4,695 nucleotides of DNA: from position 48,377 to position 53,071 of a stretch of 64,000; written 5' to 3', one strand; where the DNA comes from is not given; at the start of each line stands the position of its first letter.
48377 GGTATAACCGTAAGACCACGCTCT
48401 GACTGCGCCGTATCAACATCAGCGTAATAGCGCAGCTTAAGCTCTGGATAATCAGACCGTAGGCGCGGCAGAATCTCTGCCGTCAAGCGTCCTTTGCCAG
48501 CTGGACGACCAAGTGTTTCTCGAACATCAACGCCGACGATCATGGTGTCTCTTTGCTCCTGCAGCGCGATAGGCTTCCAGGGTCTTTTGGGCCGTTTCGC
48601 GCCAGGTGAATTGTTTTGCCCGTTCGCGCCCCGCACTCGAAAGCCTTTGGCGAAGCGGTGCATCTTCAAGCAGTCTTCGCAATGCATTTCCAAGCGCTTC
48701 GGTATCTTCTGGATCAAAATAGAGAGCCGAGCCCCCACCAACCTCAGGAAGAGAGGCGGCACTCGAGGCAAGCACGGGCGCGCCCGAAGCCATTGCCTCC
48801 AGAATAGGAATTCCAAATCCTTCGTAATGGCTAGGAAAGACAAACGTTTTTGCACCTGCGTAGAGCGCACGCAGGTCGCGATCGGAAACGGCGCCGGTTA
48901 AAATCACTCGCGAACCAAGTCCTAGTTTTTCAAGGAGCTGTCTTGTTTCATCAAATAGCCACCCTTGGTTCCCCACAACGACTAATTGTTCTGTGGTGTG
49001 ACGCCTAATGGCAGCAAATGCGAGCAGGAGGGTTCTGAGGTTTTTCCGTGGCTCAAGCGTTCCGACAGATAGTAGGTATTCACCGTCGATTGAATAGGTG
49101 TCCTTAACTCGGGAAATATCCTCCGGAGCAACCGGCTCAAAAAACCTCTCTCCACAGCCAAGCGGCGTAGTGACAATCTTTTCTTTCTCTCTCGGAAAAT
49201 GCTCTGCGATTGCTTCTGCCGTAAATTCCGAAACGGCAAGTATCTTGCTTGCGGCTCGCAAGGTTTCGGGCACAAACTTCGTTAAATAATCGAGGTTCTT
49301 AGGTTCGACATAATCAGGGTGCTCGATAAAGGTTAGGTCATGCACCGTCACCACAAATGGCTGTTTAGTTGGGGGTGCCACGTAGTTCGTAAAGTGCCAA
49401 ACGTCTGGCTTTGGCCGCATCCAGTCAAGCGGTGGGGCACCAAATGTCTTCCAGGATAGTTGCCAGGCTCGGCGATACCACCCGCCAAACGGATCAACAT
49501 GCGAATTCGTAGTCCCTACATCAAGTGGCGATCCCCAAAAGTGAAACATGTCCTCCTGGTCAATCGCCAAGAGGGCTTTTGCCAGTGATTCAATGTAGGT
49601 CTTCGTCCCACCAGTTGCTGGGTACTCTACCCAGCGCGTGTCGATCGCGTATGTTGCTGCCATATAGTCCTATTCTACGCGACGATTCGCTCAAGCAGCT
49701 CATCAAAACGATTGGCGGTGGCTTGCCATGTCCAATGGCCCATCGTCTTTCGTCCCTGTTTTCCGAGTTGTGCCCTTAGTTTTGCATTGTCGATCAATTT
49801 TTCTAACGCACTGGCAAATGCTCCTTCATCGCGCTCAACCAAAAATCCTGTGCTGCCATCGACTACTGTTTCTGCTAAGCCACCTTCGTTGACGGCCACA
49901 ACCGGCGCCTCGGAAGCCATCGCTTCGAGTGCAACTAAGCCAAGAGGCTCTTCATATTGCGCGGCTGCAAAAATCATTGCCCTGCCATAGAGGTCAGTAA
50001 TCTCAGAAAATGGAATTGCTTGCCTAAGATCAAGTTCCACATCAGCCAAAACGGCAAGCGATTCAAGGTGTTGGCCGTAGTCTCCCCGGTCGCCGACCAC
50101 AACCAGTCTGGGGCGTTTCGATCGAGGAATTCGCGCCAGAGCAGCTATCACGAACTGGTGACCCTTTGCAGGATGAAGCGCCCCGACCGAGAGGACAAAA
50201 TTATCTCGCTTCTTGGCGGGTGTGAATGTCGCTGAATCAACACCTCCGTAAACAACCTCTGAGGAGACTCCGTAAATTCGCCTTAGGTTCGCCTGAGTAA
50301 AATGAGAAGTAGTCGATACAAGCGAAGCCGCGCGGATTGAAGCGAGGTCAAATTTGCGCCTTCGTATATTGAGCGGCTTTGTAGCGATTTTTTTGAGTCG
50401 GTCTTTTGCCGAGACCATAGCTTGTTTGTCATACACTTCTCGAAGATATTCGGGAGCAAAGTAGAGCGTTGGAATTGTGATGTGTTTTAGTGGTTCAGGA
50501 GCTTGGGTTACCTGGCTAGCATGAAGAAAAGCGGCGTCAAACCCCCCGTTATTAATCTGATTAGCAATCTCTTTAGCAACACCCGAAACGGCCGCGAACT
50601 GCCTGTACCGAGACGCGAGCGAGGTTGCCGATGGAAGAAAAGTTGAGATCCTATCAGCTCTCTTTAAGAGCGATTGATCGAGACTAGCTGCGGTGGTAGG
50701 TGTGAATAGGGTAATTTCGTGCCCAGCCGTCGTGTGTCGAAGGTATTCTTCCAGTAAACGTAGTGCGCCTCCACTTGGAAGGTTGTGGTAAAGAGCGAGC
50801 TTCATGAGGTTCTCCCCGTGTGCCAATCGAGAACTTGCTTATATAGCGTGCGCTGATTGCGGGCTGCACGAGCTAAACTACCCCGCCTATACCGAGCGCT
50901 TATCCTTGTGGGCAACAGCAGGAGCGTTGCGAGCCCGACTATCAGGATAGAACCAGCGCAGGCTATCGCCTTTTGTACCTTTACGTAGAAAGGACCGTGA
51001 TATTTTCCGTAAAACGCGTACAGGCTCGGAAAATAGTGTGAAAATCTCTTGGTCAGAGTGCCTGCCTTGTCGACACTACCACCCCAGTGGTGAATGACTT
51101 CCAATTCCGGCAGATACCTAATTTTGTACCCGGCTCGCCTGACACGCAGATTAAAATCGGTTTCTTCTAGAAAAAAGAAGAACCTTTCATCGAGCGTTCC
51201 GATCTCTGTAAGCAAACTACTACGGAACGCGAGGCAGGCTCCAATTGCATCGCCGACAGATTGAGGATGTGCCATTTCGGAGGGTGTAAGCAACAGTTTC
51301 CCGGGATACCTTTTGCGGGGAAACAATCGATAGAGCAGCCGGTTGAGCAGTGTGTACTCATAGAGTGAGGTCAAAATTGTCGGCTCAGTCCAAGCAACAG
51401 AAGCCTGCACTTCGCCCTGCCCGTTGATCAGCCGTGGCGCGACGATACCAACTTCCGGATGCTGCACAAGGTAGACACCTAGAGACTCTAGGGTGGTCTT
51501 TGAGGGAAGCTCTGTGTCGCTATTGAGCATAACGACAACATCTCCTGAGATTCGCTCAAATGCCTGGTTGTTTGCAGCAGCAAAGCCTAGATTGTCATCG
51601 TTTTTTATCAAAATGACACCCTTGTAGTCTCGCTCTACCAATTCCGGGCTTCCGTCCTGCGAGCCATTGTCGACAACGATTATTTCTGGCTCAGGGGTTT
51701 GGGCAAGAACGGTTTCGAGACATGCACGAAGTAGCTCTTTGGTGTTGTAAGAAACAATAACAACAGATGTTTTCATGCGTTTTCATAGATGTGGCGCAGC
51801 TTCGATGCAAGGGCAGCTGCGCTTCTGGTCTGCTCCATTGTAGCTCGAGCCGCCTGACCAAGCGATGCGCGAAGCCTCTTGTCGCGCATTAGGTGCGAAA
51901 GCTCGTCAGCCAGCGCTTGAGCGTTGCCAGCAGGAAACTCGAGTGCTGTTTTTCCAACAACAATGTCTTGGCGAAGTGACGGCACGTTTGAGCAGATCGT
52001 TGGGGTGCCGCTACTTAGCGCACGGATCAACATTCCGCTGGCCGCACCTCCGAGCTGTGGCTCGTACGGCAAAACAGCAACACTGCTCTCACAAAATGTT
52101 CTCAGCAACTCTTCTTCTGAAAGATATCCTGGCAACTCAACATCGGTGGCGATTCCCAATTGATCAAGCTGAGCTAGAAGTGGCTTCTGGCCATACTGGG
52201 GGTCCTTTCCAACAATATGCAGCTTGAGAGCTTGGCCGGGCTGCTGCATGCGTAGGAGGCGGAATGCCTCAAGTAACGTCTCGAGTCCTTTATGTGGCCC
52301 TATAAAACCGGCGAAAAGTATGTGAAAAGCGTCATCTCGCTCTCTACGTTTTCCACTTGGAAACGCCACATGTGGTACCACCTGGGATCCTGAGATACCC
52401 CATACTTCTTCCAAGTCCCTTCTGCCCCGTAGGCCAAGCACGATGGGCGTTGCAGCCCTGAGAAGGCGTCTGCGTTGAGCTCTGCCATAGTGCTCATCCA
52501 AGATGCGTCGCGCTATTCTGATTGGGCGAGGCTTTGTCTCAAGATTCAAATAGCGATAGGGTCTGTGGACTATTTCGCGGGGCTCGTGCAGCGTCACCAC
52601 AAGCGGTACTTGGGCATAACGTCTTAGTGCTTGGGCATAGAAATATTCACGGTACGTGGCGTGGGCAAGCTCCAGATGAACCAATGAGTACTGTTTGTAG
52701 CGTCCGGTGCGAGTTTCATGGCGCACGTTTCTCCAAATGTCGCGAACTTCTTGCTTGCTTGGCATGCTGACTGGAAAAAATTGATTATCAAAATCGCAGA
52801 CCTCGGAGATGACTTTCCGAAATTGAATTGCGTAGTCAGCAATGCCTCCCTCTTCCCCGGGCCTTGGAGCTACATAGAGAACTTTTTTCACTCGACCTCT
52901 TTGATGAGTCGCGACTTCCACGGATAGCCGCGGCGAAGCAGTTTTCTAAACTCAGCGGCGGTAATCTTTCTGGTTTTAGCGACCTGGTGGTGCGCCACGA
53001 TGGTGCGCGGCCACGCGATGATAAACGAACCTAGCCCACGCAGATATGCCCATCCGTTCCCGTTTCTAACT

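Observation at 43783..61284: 17.5-kb rhamnose-glycan locus with three Wzy_C (O-antigen ligase / O-oligosaccharyltransferase family) paralogs and no flippase or initiating transferase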

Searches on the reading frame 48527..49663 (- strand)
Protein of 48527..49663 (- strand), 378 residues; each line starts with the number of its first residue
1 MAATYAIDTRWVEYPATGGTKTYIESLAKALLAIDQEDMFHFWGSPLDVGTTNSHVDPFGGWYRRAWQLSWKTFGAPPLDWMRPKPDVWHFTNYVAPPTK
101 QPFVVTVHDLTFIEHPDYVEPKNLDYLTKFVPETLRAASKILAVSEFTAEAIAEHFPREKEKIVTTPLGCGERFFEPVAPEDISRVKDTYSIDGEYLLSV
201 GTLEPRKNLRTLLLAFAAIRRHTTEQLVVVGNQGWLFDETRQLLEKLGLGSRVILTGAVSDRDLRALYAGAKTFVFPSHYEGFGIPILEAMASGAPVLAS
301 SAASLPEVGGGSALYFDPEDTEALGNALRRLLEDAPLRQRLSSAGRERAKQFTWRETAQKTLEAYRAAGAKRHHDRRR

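Call 4: search_protein_families(library=pfam, proteins=[window:48527-49663:-], max_evalue=0.01)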
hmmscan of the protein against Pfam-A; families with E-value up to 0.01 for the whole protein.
window:48527-49663:- (378 aa): 6 families
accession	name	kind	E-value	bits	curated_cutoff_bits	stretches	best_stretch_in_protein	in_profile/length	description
PF00534.26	Glycos_transf_1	-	2.2e-35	122.2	26.4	1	194-348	15-172/172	Glycosyl transferases group 1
PF13692.12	Glyco_trans_1_4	-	1.3e-30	107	27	1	196-334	3-142/142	Glycosyl transferases group 1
PF13439.12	Glyco_transf_4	-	2.2e-10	41.3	28.5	1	18-169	2-165/170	Glycosyltransferase Family 4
PF20706.3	GT4-conflict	-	3e-10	40.1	26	1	197-360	200-384/385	Family 4 Glycosyltransferase in conflict systems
PF13524.12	Glyco_trans_1_2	-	4.7e-10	40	25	1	215-362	5-143/144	Glycosyl transferase-like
PF13579.12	Glyco_trans_4_4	-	3.7e-05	24.6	29.7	1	81-169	66-158/158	Glycosyl transferase 4-like domain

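Call 21: search_protein_families(library=ncbifam, proteins=[window:48527-49663:-], max_evalue=0.1)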
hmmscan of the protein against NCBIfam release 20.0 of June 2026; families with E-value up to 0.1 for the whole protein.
window:48527-49663:- (378 aa): 44 families (the best 25 are shown)
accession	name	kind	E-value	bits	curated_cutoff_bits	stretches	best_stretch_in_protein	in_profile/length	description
TIGR04047.1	MSMEG_0565_glyc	hypoth_equivalog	7.7e-40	137.1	259.85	1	126-367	127-373/373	MSMEG_0565 family glycosyltransferase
TIGR02149.1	glgA_Coryne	subfamily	4.9e-27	95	302.4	1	101-366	107-388/391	glycogen synthase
TIGR03449.1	mycothiol_MshA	equivalog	6.7e-26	91.1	462.5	1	135-368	162-403/406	D-inositol-3-phosphate glycosyltransferase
NF041876.1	EPS_EpsE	equivalog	5.9e-23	81.7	400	1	149-359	173-387/389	exopolysaccharide biosynthesis GT4 family glycosyltransferase EpsE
TIGR03088.1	stp2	hypoth_equivalog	9.9e-22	77.5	409.05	1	139-366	138-371/374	TIGR03088 family PEP-CTERM/XrtA system glycosyltransferase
TIGR03999.1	thiol_BshA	equivalog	1.3e-20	73.7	273.7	1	134-366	141-371/375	N-acetyl-alpha-D-glucosaminyl L-malate synthase BshA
NF041010.1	glycosy_Agl16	equivalog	4.4e-18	65.3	575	1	101-366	105-349/352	glycosylation protein Agl16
NF038295.1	EPS_HpsP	equivalog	1e-17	64.2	550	1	140-366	157-385/388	hormogonium polysaccharide biosynthesis glycosyltransferase HpsP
NF050063.1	ProtGlycPglJ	equivalog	2.4e-16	59.9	500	1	138-363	145-361/363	N-acetylgalactosamine-N,N'-diacetylbacillosaminyl-diphospho-undecaprenol 4-alpha-N-acetylgalactosaminyltransferase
NF038229.1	Glyco4_Geo_Pelo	equivalog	2.5e-16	59.6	400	1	130-360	102-328/338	GPMC system family 4 glycosyltransferase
NF047684.1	TeichurnBiosyTuaC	equivalog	6.7e-16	58.2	550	1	94-366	126-387/391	teichuronic acid biosynthesis protein TuaC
NF053787.1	GlcN_PG_synth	equivalog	3.2e-15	55.8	480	1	128-367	134-358/361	N-acetylglucosaminyl phosphatidylglycerol synthase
NF038298.1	EPS_HpsO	equivalog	3.3e-15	55.8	575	1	141-366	150-385/388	hormogonium polysaccharide biosynthesis glycosyltransferase HpsO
TIGR04157.1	glyco_rSAM_CFB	subfamily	7.7e-14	51.5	400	1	133-308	165-338/406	TIGR04157 family glycosyltransferase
TIGR04063.1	stp3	hypoth_equivalog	3.5e-11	42.6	442.05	1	136-367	156-394/397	TIGR04063 family PEP-CTERM/XrtA system glycosyltransferase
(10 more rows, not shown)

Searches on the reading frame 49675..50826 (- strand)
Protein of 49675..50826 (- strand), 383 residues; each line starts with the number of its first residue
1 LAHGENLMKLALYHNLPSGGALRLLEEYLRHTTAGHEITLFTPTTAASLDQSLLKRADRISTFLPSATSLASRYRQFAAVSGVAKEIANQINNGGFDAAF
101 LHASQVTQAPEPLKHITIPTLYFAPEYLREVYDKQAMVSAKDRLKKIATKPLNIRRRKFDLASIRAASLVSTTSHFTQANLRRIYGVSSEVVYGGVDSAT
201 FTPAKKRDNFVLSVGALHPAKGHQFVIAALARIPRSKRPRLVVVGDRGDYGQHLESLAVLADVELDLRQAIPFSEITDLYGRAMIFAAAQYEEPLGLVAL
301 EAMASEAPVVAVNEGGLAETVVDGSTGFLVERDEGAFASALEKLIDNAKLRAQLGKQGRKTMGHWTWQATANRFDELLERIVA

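Call 4: search_protein_families(library=pfam, proteins=[window:49675-50826:-], max_evalue=0.01)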
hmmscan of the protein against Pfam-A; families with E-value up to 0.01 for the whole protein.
window:49675-50826:- (383 aa): 5 families
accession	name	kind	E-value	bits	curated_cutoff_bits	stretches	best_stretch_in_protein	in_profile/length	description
PF00534.26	Glycos_transf_1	-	1.4e-30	106.5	26.4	1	204-360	11-171/172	Glycosyl transferases group 1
PF13692.12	Glyco_trans_1_4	-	6.2e-25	88.5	27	1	211-347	4-142/142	Glycosyl transferases group 1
PF20706.3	GT4-conflict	-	1.1e-08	35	26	1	201-373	190-384/385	Family 4 Glycosyltransferase in conflict systems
PF13439.12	Glyco_transf_4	-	2.7e-07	31.2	28.5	1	23-198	6-168/170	Glycosyltransferase Family 4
PF13524.12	Glyco_trans_1_2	-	6.2e-05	23.4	25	1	229-374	8-142/144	Glycosyl transferase-like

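Call 21: search_protein_families(library=ncbifam, proteins=[window:49675-50826:-], max_evalue=0.1)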
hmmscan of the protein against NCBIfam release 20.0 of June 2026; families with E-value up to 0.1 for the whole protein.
window:49675-50826:- (383 aa): 37 families (the best 25 are shown)
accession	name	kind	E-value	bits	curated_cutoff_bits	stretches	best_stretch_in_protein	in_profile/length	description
TIGR03449.1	mycothiol_MshA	equivalog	2.3e-26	92.6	462.5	1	190-379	191-401/406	D-inositol-3-phosphate glycosyltransferase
NF041876.1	EPS_EpsE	equivalog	3.2e-24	85.9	400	1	196-362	195-376/389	exopolysaccharide biosynthesis GT4 family glycosyltransferase EpsE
TIGR02149.1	glgA_Coryne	subfamily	5.1e-21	75.2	302.4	1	209-382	205-391/391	glycogen synthase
TIGR03088.1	stp2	hypoth_equivalog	3.3e-19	69.2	409.05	1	191-380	164-372/374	TIGR03088 family PEP-CTERM/XrtA system glycosyltransferase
TIGR03999.1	thiol_BshA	equivalog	1.5e-18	66.9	273.7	1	204-381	195-373/375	N-acetyl-alpha-D-glucosaminyl L-malate synthase BshA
TIGR04047.1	MSMEG_0565_glyc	hypoth_equivalog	3.1e-18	66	259.85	1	162-373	134-366/373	MSMEG_0565 family glycosyltransferase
NF012028.0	PRK15484.1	subfamily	5.1e-14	52.2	618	1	208-379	193-376/380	lipopolysaccharide N-acetylglucosaminyltransferase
NF038229.1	Glyco4_Geo_Pelo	equivalog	9.6e-14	51.1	400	1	205-382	157-337/338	GPMC system family 4 glycosyltransferase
NF053787.1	GlcN_PG_synth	equivalog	2.8e-13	49.4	480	1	270-374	249-352/361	N-acetylglucosaminyl phosphatidylglycerol synthase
TIGR02095.1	glgA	subfamily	1.1e-12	47.4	328.45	1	207-380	293-476/477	glycogen/starch synthase, ADP-glucose type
NF050056.1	ProtGlycPglH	equivalog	4.4e-12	45.7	600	1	203-380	174-352/354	GalNAc-alpha-(1->4)-GalNAc-alpha-(1->3)-diNAcBac-PP-undecaprenol alpha-1,4-N-acetyl-D-galactosaminyltransferase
NF041010.1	glycosy_Agl16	equivalog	2.4e-11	43.1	575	1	189-379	158-349/352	glycosylation protein Agl16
TIGR04157.1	glyco_rSAM_CFB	subfamily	8.3e-11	41.5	400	1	206-334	225-352/406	TIGR04157 family glycosyltransferase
TIGR04063.1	stp3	hypoth_equivalog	1.5e-10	40.6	442.05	1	214-382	219-396/397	TIGR04063 family PEP-CTERM/XrtA system glycosyltransferase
NF050063.1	ProtGlycPglJ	equivalog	2.8e-10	40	500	1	205-360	191-345/363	N-acetylgalactosamine-N,N'-diacetylbacillosaminyl-diphospho-undecaprenol 4-alpha-N-acetylgalactosaminyltransferase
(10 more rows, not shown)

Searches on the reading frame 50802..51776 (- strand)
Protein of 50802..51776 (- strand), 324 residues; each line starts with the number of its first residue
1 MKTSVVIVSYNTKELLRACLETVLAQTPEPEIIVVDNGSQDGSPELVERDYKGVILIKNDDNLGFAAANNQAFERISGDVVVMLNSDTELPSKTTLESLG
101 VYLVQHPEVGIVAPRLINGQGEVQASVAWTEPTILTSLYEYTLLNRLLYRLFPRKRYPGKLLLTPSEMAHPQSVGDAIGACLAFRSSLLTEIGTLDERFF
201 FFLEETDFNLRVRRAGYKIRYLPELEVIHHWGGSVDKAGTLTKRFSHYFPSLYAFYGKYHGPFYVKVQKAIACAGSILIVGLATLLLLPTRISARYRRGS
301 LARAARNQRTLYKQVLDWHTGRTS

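Call 4: search_protein_families(library=pfam, proteins=[window:50802-51776:-], max_evalue=0.01)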
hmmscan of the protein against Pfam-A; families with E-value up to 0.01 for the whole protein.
window:50802-51776:- (324 aa): 4 families
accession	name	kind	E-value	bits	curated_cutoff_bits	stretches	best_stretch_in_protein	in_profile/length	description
PF00535.33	Glycos_transf_2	-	4.8e-26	92.1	23.3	1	4-139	1-132/168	Glycosyl transferase family 2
PF13641.12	Glyco_tranf_2_3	-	9.1e-15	55.7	27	1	3-230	3-212/230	Glycosyltransferase like family 2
PF13632.12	Glyco_trans_2_3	-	3.5e-05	24.2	27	1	81-225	2-119/198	Glycosyl transferase family group 2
PF10111.15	Glyco_tranf_2_2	-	0.001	19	27.3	1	4-88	1-92/276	Glycosyltransferase like family 2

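Call 79: search_protein_families(library=ncbifam, proteins=[window:50802-51776:-], max_evalue=0.00001)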
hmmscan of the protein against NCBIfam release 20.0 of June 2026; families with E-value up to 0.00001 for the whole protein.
window:50802-51776:- (324 aa): 14 families
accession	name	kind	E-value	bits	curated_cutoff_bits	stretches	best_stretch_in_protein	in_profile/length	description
TIGR03965.1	mycofact_glyco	equivalog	5e-19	68.5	280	1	3-119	76-194/467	mycofactocin biosynthesis glycosyltransferase MftF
NF038299.1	EPS_HpsN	equivalog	1.1e-18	67.3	425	1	2-230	2-221/317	hormogonium polysaccharide biosynthesis glycosyltransferase HpsN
NF041875.1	EPS_EpsD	equivalog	1e-14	54.7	370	1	4-92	2-94/325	exopolysaccharide biosynthesis glycosyltransferase EpsD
TIGR03937.1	PgaC_IcaA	equivalog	1.2e-11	44.3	422.3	1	3-113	47-160/407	poly-beta-1,6-N-acetyl-D-glucosamine synthase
NF007482.0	PRK10073.1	equivalog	1.2e-10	40.9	423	1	2-90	7-98/334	glycosyltransferase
NF041394.1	GtaseAglG_Halo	equivalog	6.6e-10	38.7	440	1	1-88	1-93/304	glucosyl-dolichyl phosphate glucuronosyltransferase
TIGR01556.1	rhamnosyltran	subfamily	1.5e-09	37.4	200.55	0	17-119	11-115/281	rhamnosyltransferase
NF038302.1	EPS_HpsE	equivalog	5.9e-09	35.3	300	1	2-121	2-128/307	hormogonium polysaccharide biosynthesis glycosyltransferase HpsE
TIGR04283.1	glyco_like_mftF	equivalog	7.9e-09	35.4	182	1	4-95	2-90/221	TIGR04283 family arsenosugar biosynthesis glycosyltransferase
NF047683.1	TeichurnBiosyTuaG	equivalog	2.3e-08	34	400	1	3-89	8-98/252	teichuronic acid biosynthesis protein TuaG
NF053739.1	GlytfEpsEBac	equivalog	9.8e-08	31.3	450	1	2-117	2-121/265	glycosyltransferase EpsE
NF050113.1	gal_furan_GlfT1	equivalog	1.6e-07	30.9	330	0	5-69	3-68/290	galactofuranosyltransferase GlfT1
NF007986.1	PRK10714.1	equivalog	8.8e-07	28.2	529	1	2-92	7-105/316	undecaprenyl-phosphate 4-deoxy-4-formamido-L-arabinose transferase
NF050050.1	ProtGlycPglI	equivalog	1.3e-06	28.1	500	1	2-95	3-101/306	GalNAc(5)-diNAcBac-PP-undecaprenol beta-1,3-glucosyltransferase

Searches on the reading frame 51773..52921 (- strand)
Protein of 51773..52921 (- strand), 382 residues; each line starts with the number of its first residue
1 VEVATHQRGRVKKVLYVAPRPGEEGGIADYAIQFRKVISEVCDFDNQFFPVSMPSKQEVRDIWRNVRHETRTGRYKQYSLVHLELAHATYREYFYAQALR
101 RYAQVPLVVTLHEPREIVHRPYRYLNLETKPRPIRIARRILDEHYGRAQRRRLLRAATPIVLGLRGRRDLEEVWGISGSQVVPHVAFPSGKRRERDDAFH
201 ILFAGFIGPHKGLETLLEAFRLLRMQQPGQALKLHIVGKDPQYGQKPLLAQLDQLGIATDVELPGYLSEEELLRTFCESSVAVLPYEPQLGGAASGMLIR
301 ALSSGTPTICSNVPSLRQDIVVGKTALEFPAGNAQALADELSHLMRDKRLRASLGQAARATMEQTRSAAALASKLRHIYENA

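Call 3: search_protein_families(library=pfam, proteins=[window:51773-52921:-], max_evalue=0.01)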
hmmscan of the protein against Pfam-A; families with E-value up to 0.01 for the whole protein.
window:51773-52921:- (382 aa): 3 families
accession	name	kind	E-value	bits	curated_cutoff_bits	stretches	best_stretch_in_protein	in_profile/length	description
PF00534.26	Glycos_transf_1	-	8e-22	78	26.4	1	192-360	9-171/172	Glycosyl transferases group 1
PF13692.12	Glyco_trans_1_4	-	2e-20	73.9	27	1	200-347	3-142/142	Glycosyl transferases group 1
PF13524.12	Glyco_trans_1_2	-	5.1e-05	23.7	25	1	231-366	14-133/144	Glycosyl transferase-like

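Call 79: search_protein_families(library=ncbifam, proteins=[window:51773-52921:-], max_evalue=0.00001)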
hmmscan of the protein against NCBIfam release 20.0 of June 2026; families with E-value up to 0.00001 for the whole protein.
window:51773-52921:- (382 aa): 11 families
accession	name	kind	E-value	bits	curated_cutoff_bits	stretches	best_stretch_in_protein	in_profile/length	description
NF041876.1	EPS_EpsE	equivalog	6.9e-19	68.3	400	1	194-374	210-388/389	exopolysaccharide biosynthesis GT4 family glycosyltransferase EpsE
TIGR03088.1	stp2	hypoth_equivalog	5.8e-14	51.9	409.05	1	192-381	188-372/374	TIGR03088 family PEP-CTERM/XrtA system glycosyltransferase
TIGR03449.1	mycothiol_MshA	equivalog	6.3e-14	51.7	462.5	1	201-382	223-403/406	D-inositol-3-phosphate glycosyltransferase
TIGR04063.1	stp3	hypoth_equivalog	6e-11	41.8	442.05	1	203-381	218-394/397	TIGR04063 family PEP-CTERM/XrtA system glycosyltransferase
NF038229.1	Glyco4_Geo_Pelo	equivalog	1.8e-08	33.8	400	1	191-381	154-335/338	GPMC system family 4 glycosyltransferase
NF046085.1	XrtY_assoc_Gly1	equivalog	2.5e-08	33.2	400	1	191-381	202-383/387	XrtY-associated glycosyltransferase XYAG1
NF038295.1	EPS_HpsP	equivalog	4.7e-08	32.4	550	1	195-381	204-386/388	hormogonium polysaccharide biosynthesis glycosyltransferase HpsP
NF038298.1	EPS_HpsO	equivalog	1.1e-07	31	575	1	196-380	199-385/388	hormogonium polysaccharide biosynthesis glycosyltransferase HpsO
TIGR03999.1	thiol_BshA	equivalog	1.4e-06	27.5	273.7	1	211-381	212-372/375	N-acetyl-alpha-D-glucosaminyl L-malate synthase BshA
NF007640.0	PRK10307.1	subfamily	1.8e-06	27.2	276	1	196-375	227-400/411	WcaI family glycosyltransferase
TIGR04005.1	wcaL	equivalog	2.2e-06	26.8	537.6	1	208-365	232-389/406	colanic acid biosynthesis glycosyltransferase WcaL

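Call 82: find_related_loci(query=window:51773-52921:-, collection=metagenome_contigs, flank=10000)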
Query window:51773-52921:- (382 aa) in metagenome_contigs; peptide patterns used: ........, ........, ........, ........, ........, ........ (x = any residue, [..] = any of these).
185 stretches matched a pattern; 3 encode a relative of the query (tblastn E <= 1e-3); 3 distinct loci.
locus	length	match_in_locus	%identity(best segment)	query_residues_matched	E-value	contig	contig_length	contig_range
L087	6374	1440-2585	76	1-382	0e+0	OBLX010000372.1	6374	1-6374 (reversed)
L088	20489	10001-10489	32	209-380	9e-13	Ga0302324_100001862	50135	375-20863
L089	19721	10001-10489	32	209-380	9e-13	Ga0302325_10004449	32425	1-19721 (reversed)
